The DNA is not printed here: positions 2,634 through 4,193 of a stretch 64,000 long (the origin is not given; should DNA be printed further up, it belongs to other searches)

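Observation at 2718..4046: Orphan AT-rich island ORF with coiled-coil and possible PD-(D/E)xK-like motif, expressed from an extended -10 with no SD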

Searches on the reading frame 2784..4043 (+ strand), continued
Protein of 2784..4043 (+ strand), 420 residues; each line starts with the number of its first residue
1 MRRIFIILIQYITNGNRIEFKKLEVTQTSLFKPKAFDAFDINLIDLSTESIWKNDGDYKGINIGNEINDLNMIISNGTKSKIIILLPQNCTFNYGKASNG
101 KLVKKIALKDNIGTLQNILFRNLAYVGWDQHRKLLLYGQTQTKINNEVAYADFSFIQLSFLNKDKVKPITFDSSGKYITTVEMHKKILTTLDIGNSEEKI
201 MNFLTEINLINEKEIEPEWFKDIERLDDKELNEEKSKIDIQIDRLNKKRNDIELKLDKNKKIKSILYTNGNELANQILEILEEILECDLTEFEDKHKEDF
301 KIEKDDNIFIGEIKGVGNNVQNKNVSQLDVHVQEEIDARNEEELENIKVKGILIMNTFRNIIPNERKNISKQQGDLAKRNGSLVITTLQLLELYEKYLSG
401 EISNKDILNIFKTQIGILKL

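Call 29: fold_search(model_id=the predicted structure, library=pdb)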
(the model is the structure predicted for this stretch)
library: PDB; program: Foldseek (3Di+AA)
matches with E <= 10: 595; with E <= 0.001: 4
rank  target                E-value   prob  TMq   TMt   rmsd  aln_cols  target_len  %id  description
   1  2ywj                  4.2e-04  1.00  0.27  0.53   9.9       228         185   14  Crystal structure of uncharacterized conserved protein from Methanocaldococcus jannaschii (released 2007-10-23)
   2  2fok_B                6.4e-04  1.00  0.28  0.22   5.2       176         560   12  STRUCTURE OF RESTRICTION ENDONUCLEASE FOKI (released 1998-06-17)
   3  2abw_B                6.4e-04  0.99  0.24  0.39  10.6       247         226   13  Glutaminase subunit of the plasmodial PLP synthase (Vitamin B6 biosynthesis) (released 2006-01-10)
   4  2fok_A                9.7e-04  1.00  0.29  0.22   5.1       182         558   10  STRUCTURE OF RESTRICTION ENDONUCLEASE FOKI (released 1998-06-17)
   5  2abw_A                1.4e-03  0.98  0.25  0.41   8.1       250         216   11  Glutaminase subunit of the plasmodial PLP synthase (Vitamin B6 biosynthesis) (released 2006-01-10)
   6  2nv0_B                3.8e-03  0.99  0.25  0.48   8.6       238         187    7  Structure of the glutaminase subunit Pdx2 (YaaE) of PLP synthase from Bacillus subtilis (released 2006-12-05)
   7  2nv0_A                4.3e-03  1.00  0.28  0.53   5.0       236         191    6  Structure of the glutaminase subunit Pdx2 (YaaE) of PLP synthase from Bacillus subtilis (released 2006-12-05)
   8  1q7r                  5.5e-03  0.99  0.26  0.47   7.8       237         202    8  X-ray crystallographic analysis of a predicted amidotransferase from B. stearothermophilus at 1.9 A resolution (released 2003-11-11)
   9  2nv2_J                8.9e-03  0.99  0.26  0.48   6.3       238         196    7  Structure of the PLP synthase complex Pdx1/2 (YaaD/E) from Bacillus subtilis (released 2006-12-05)
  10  4ads_G                1.1e-02  0.84  0.23  0.38  10.4       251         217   12  Crystal structure of plasmodial PLP synthase complex (released 2012-01-25)
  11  2nv2_B                1.2e-02  0.98  0.26  0.49   6.3       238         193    7  Structure of the PLP synthase complex Pdx1/2 (YaaD/E) from Bacillus subtilis (released 2006-12-05)
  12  3r75_A                1.2e-02  0.98  0.26  0.19   5.6       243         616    8  Crystal structure of 2-amino-2-desoxyisochorismate synthase (ADIC) synthase PhzE from Burkholderia lata 383 in complex (released 2011-03-30)
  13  1r9g_A                1.2e-02  0.96  0.26  0.47   9.5       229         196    8  Three-dimensional Structure of YaaE from Bacillus subtilis (released 2004-01-27)
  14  2nv2_L                1.4e-02  0.98  0.27  0.50   6.2       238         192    8  Structure of the PLP synthase complex Pdx1/2 (YaaD/E) from Bacillus subtilis (released 2006-12-05)
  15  2nv2_D                2.2e-02  0.97  0.26  0.49   6.2       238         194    7  Structure of the PLP synthase complex Pdx1/2 (YaaD/E) from Bacillus subtilis (released 2006-12-05)
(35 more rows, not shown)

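Call 44: search_protein_representatives(alignment_id=A2)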
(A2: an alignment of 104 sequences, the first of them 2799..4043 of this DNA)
Query: 104 sequences, 409 profile positions. Proteins with E-value up to 0.001 (for the whole library): 2351; up to 1e-10: 1103; up to 1e-30: 478. The best 150 are listed.
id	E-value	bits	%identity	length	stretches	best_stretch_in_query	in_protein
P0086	3.3e-161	553.2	-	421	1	1-408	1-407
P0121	1.0e-159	548.3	-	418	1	1-407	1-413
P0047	1.9e-154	530.9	-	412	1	1-408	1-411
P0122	7.4e-153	525.7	-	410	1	1-409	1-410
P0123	1.2e-152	525.0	-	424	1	1-407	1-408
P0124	1.5e-149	514.8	-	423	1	1-408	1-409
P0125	1.8e-149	514.5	-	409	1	1-408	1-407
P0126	2.1e-149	514.3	-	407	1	2-407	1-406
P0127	1.0e-148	512.0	-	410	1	1-406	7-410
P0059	1.7e-148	511.3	-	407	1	2-406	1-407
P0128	7.9e-148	509.1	-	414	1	1-408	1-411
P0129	1.2e-147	508.5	-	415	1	1-408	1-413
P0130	1.8e-146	504.6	-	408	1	2-406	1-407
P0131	2.1e-146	504.4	-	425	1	1-407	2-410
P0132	5.1e-146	503.1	-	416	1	2-408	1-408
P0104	9.9e-141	485.7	-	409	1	2-408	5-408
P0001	4.9e-123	427.5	-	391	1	26-406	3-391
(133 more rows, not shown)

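Call 47: fold_search(model_id=the predicted structure, library=viral)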
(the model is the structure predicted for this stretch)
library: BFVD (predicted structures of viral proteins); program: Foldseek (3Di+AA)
matches with E <= 10: 500; with E <= 0.001: 0
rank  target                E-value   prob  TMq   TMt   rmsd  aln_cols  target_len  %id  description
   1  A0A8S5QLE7            8.8e-03  1.00  0.23  0.35  15.8       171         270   16  Restriction endonuclease [Siphoviridae sp. ctVCm11]
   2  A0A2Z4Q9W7            8.8e-03  0.98  0.24  0.41  14.8       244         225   12  (no name in the UniProt tables at hand)
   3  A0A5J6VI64            1.4e-02  1.00  0.22  0.42   4.6       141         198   12  Restriction endonuclease type IV Mrr domain-containing protein [Megaviridae environmental sample]
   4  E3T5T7                2.4e-02  0.18  0.17  0.17  27.2       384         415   16  Uncharacterized protein [Cafeteria roenbergensis virus (strain BV-PW1)]
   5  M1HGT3                3.9e-02  0.87  0.18  0.17  10.1       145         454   11  (no name in the UniProt tables at hand)
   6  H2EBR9                5.6e-02  0.66  0.16  0.18   9.8       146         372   11  Uncharacterized protein [Megavirus courdo7]
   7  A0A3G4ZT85            6.0e-02  0.66  0.17  0.28   8.2       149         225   12  Uncharacterized protein [Edafosvirus sp.]
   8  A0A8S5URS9            6.7e-02  0.99  0.23  0.28   3.7       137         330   13  Restriction endonuclease [Siphoviridae sp. cthae16]
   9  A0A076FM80            8.1e-02  0.41  0.18  0.28  20.0       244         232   15  Uncharacterized protein [Aureococcus anophagefferens virus]
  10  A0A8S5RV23            8.6e-02  0.21  0.16  0.12   8.5       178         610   11  DNA packaging protein [Siphoviridae sp. ctHip2]
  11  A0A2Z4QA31            9.7e-02  0.98  0.23  0.40   4.0       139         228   13  (no name in the UniProt tables at hand)
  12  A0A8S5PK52            9.7e-02  0.98  0.22  0.36   7.9       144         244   13  Restriction endonuclease [Siphoviridae sp. ctXBp18]
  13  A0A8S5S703            9.7e-02  0.72  0.24  0.25  29.5       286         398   14  Restriction endonuclease [Siphoviridae sp. ctVDy27]
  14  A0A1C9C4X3            9.7e-02  0.66  0.21  0.17  12.3       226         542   17  Uncharacterized protein [Heterosigma akashiwo virus 01]
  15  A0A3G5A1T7            1.0e-01  0.77  0.17  0.35   4.9       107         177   15  Uncharacterized protein [Gaeavirus sp.]
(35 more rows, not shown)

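Call 48: search_dna_similar(query=window:2799-4043:+, collection=plasmids, mode=protein, max_evalue=0.00001, max_rows=25)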
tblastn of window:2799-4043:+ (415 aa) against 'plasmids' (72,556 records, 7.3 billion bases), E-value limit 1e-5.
Records with a match: 1; places in all: 1; records where one place covers at least 80% of the query: 1.
Best place of each record, by identity: <60% 1.
By first word of the organism name: Fusobacterium 1.
By predicted mobility (MOB-suite, as given by PLSDB): non-mobilizable 1.
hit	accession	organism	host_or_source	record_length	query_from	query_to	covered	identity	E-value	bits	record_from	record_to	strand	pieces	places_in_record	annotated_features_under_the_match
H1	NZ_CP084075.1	Fusobacterium vincentii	-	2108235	31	415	93%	36.9%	9e-38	152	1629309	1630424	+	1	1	none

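Call 49: search_dna_similar(query=window:2799-4043:+, collection=phages, mode=protein, max_evalue=0.00001, max_rows=25)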
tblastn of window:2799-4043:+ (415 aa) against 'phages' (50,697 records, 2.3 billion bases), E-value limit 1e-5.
No match.

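Call 50: get_annotated_region(hit=H1, flank=10000)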
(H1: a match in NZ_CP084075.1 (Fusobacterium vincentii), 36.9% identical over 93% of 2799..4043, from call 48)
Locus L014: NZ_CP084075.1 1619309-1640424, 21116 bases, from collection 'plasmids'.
description: Fusobacterium vincentii strain SB055 plasmid pSB055A, complete sequence
organism: Fusobacterium vincentii (NCBI taxid 155615)
taxonomy: Bacteria; Fusobacteriota; Fusobacteriia; Fusobacteriales; Fusobacteriaceae; Fusobacterium; Fusobacterium vincentii
host: -; source: -; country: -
typing (MOB-suite, as given by PLSDB): non-mobilizable
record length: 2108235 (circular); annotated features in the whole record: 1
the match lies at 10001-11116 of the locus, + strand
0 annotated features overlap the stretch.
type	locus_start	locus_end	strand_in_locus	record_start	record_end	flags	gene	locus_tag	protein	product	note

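Call 51: find_related_loci(query=A2, collection=genome_contigs, flank=10000)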
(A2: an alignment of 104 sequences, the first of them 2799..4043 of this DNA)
Query A2 (415 aa) in genome_contigs; peptide patterns used: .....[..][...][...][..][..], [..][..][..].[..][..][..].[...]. (x = any residue, [..] = any of these).
103 stretches matched a pattern; 76 encode a relative of the query (tblastn E <= 1e-3); 76 distinct loci.
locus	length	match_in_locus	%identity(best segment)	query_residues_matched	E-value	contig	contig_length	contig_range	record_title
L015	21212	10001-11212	40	2-413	1e-76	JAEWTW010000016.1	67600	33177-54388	MAG: Bacillota bacterium isolate OH_SDB_160 k127_696371, whole genome shotgun sequence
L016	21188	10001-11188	38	5-415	5e-71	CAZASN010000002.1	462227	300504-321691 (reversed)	MAG TPA_asm: uncultured Elusimicrobiaceae bacterium isolate binchicken_co273_101 genome assembly, contig: NODE_5_length_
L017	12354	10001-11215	38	3-415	2e-69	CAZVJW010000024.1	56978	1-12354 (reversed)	MAG TPA_asm: uncultured Eubacteriales bacterium isolate SRP192927_co4_831 genome assembly, contig: NODE_642_length_56978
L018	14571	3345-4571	38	1-415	7e-69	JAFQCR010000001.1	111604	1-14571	MAG: Clostridia bacterium isolate RGIG1699 Goat_Cecum-2__c44902, whole genome shotgun sequence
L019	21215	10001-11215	38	4-415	3e-68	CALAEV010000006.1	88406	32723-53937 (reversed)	MAG TPA_asm: uncultured Clostridia bacterium isolate SRR6425826_bin.30_CONCOCT_v1.1_MAG genome assembly, contig: ERZ1767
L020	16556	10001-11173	40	23-415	2e-68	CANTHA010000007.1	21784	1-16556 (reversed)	MAG TPA_asm: uncultured Clostridium sp. isolate SRR13921778_bin.59_metawrap_v1.3_MAG genome assembly, contig: NODE.2121_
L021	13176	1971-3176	37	3-415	3e-68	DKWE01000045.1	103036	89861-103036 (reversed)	MAG TPA_asm: Lachnospiraceae bacterium UBA7160 UBA7160_contig_11914, whole genome shotgun sequence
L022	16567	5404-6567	38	15-413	1e-67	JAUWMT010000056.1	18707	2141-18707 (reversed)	MAG: Candidatus Cloacimonadota bacterium isolate CSMAG_2405 CSMAG_2405_k141_252159_length_18707_cov_16.9810, whole genom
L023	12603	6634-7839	38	1-413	2e-67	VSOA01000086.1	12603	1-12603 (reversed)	MAG: Lachnospiraceae bacterium isolate SC1119_S25_bin.13 SC1119_S25_bin.13_contig_85, whole genome shotgun sequence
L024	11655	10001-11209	36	3-415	2e-67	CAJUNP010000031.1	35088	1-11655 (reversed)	MAG TPA_asm: uncultured Lachnospiraceae bacterium isolate MGBC143606 genome assembly, contig: MGBC143606.31, whole genom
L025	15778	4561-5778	36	4-415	2e-67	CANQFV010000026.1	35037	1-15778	MAG: uncultured Oscillospiraceae bacterium isolate Lapin-008__bin18 genome assembly, contig: Lapin-008__NODE_1440_length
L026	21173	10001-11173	38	20-413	6e-67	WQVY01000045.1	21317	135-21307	MAG: Defluviitaleaceae bacterium isolate Emb289P1bin52 Ga0123355_10004011, whole genome shotgun sequence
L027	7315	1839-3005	37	19-415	2e-66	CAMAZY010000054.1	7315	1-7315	MAG: uncultured Clostridia bacterium isolate SRR17382103_bin.55_metaWRAP_v1.3_MAG genome assembly, contig: ERZ10544652.6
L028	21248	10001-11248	41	3-415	2e-66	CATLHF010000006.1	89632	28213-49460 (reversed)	MAG TPA_asm: uncultured Clostridia bacterium isolate MGG05278_1680015474 genome assembly, contig: ERR3199550_347, whole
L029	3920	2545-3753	37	4-415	7e-66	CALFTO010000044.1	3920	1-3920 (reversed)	MAG TPA_asm: uncultured Clostridia bacterium isolate SRR6425825_bin.31_CONCOCT_v1.1_MAG genome assembly, contig: ERZ1767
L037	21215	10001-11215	37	4-415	8e-63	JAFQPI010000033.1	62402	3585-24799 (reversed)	MAG: Clostridia bacterium isolate RGIG2028 Goat_Colon-1__c459328, whole genome shotgun sequence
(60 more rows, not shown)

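Call 60: search_protein_families(library=pfam, alignment_id=A2, max_evalue=1)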
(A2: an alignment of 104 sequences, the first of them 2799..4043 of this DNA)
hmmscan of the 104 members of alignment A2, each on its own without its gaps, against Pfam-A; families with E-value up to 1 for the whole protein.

A. member 1, window:2799-4043:+ (415 aa): 0 families

B. families by the number of members that match (of 104 scanned): 93 families (the first 25 are shown)
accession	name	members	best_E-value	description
PF09509.15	Hypoth_Ymh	8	0.011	Protein of unknown function (Hypoth_ymh)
PF08654.15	DASH_Dad2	5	0.015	DASH complex subunit Dad2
PF25138.1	Phage_H_T_join_3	3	0.083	Phage head-tail joining protein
PF03938.19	OmpH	2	0.0062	Outer membrane protein (OmpH-like)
PF25398.1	CUX1_N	2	0.023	CUX1-like, N-terminal tRNA-binding arm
PF13292.11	DXP_synthase_N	2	0.034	1-deoxy-D-xylulose-5-phosphate synthase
PF21477.3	FERM_C_FAK1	2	0.079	FAK1/PYK2, FERM domain C-lobe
PF05798.17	Phage_FRD3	2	0.083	Bacteriophage FRD3 protein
PF10590.14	PNP_phzG_C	2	0.15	Pyridoxine 5'-phosphate oxidase C-terminal dimerisation region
PF00176.29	SNF2-rel_dom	2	0.52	SNF2-related domain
PF11290.13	DUF3090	2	0.67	Protein of unknown function (DUF3090)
PF15421.11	Polysacc_deac_3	1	0.00054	Putative polysaccharide deacetylase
PF06853.17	DUF1249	1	0.0011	Protein of unknown function (DUF1249)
PF15823.10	UPF0524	1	0.0013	UPF0524 of C3orf70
PF08561.15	Ribosomal_L37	1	0.0016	Mitochondrial ribosomal protein L37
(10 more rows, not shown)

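Call 61: search_protein_families(library=padloc, alignment_id=A2, max_evalue=1)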
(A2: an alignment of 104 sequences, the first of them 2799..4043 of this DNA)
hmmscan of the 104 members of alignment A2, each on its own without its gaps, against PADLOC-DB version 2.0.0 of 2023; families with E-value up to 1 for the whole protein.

A. member 1, window:2799-4043:+ (415 aa): 0 families

B. families by the number of members that match (of 104 scanned): 12 families
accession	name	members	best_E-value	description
PDLC00235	KwaB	2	0.0023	DUF4868 domain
PDLC01720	Csa3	1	0.0028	Csa3_1_CAS-I-II-III-IV-V-VI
PDLC05014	PDC-S41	1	0.012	-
PDLC00911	QueC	1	0.014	QueC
PDLC02334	AbiTii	1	0.014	AbiTii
PDLC00629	ZorD1|ZorD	1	0.015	"SWI2/SNF2 helicase, Mrr-like nuclease"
PDLC03234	MTase_II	1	0.016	Type II methyltransferase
PDLC03334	MTase_II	1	0.025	Type II methyltransferase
PDLC03795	RTasSLATT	1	0.029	DRT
PDLC01094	C3a206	1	0.066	TAP-like protein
PDLC04867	PDC-S05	1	0.21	-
PDLC02338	AbiLii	1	0.28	AbiLii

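Call 76: search_protein_families(library=pfam, alignment_id=A3, max_evalue=0.00001)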
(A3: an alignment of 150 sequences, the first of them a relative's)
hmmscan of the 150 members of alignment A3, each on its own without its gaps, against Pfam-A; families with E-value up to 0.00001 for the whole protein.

A. member 1, L015:7500-8189:+ (230 aa): 2 families
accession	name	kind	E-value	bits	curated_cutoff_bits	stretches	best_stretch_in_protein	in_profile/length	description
PF07883.17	Cupin_2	-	1.1e-15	57.5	27.2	1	159-226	2-69/70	Cupin domain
PF12844.13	HTH_19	-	2.4e-07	31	30.2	1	58-117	3-62/64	Helix-turn-helix domain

B. families by the number of members that match (of 150 scanned): 136 families (the first 25 are shown)
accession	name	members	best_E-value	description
PF01076.25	Mob_Pre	5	2.5e-46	Plasmid recombination enzyme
PF13730.12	HTH_36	3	7.6e-10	Helix-turn-helix domain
PF13651.11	EcoRI_methylase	2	3.5e-142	Adenine-specific methyltransferase EcoRI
PF01555.25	N6_N4_Mtase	2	2.5e-64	DNA methylase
PF00005.33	ABC_tran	2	1.9e-36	ABC transporter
PF02687.27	FtsX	2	7.6e-30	FtsX-like permease C-terminal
PF00589.27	Phage_integrase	2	6e-26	Phage integrase family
PF13450.12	NAD_binding_8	2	5.2e-22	NAD(P)-binding Rossmann-like domain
PF04383.19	KilA-N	2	1.1e-20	KilA-N domain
PF01381.28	HTH_3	2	3.8e-16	Helix-turn-helix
PF04932.20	Wzy_C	2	9.4e-16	O-Antigen ligase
PF12697.13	Abhydrolase_6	2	5.1e-14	Alpha/beta hydrolase family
PF00583.31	Acetyltransf_1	2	2e-13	Acetyltransferase (GNAT) family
PF01844.29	HNH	2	1.8e-12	HNH endonuclease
PF00702.32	Hydrolase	2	1.7e-11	haloacid dehalogenase-like hydrolase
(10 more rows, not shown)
